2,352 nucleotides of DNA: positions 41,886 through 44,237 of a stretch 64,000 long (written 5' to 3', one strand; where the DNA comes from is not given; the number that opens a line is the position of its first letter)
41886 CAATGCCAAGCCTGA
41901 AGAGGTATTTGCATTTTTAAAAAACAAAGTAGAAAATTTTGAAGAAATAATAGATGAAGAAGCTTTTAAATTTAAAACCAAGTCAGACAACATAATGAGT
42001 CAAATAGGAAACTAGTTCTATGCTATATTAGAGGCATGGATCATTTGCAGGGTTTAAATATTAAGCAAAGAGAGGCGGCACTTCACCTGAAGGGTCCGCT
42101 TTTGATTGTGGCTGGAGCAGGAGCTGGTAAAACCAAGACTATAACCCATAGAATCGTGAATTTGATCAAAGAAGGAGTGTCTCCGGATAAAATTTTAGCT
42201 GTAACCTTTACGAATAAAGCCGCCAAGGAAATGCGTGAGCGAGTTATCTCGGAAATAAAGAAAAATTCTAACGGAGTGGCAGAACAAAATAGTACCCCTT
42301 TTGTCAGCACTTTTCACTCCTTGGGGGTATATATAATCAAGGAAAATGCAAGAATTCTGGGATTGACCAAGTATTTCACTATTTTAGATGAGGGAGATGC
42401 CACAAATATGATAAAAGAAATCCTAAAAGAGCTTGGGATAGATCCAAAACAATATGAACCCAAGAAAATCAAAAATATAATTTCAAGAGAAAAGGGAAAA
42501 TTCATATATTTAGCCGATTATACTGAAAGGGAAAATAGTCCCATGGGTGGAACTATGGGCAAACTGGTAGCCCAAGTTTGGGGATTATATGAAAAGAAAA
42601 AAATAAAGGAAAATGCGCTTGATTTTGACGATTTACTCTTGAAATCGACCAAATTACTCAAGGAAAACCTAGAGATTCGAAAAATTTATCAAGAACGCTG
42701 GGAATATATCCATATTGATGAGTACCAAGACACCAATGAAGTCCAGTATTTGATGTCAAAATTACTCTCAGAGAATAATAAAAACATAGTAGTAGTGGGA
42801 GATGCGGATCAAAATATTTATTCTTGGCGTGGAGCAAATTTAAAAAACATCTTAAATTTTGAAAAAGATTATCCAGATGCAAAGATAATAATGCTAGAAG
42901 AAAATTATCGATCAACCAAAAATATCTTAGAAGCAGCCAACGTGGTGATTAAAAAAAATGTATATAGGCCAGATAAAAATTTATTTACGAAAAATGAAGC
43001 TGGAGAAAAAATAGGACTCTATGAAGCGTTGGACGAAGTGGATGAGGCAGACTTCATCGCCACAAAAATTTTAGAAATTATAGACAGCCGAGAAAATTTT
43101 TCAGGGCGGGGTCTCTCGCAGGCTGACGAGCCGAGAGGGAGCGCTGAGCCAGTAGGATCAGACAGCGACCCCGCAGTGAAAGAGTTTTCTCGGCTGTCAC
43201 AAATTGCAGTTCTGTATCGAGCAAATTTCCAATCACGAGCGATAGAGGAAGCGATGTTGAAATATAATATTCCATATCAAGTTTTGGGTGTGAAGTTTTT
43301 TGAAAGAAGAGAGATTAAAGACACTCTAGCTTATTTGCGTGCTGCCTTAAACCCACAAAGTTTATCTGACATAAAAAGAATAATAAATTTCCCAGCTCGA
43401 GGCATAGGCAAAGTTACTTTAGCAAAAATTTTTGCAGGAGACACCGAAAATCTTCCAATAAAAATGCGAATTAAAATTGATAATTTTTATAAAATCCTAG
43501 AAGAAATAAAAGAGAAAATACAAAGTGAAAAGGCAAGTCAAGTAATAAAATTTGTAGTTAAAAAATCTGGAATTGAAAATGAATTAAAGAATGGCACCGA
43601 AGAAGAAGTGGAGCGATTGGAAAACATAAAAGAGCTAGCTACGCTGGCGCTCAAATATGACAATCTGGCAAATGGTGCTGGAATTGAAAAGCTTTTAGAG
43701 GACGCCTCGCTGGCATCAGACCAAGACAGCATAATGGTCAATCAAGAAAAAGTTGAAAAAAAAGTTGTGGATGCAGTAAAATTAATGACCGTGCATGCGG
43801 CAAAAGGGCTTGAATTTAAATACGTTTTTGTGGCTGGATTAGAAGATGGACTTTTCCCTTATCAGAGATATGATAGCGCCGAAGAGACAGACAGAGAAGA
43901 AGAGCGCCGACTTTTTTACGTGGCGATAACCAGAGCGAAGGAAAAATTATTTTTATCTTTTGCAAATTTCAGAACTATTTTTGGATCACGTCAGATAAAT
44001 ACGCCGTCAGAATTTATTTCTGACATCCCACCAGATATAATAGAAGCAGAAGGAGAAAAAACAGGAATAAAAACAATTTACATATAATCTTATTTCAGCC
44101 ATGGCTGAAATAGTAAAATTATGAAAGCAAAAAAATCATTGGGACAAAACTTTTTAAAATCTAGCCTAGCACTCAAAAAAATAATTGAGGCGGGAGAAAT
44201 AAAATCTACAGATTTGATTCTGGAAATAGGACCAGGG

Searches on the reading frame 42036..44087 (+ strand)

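Call 71: search_protein_families(library=pfam, proteins=[window:42036-44087:+], max_evalue=0.00001)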
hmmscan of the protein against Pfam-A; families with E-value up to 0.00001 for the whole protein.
window:42036-44087:+ (683 aa): 6 families
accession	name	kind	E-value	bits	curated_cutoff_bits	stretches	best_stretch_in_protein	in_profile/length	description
PF00580.27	UvrD-helicase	-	5.5e-84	282.5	23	1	7-280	1-271/271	UvrD/REP helicase N-terminal domain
PF13361.12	UvrD_C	-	2.8e-63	214.9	25.6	1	285-643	1-348/350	UvrD-like helicase C-terminal domain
PF13245.12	AAA_19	-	6.7e-23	81.8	25.1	1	17-263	9-132/134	AAA domain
PF13538.12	UvrD_C_2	-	1.6e-11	44.3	27.4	1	583-640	4-51/52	UvrD-like helicase C-terminal domain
PF01443.25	Viral_helicase1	-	1.5e-06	28.7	21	0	564-639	160-225/228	Viral superfamily 1 RNA helicase core domain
PF13604.12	AAA_30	-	4.4e-06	27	27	0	7-70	2-66/191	AAA domain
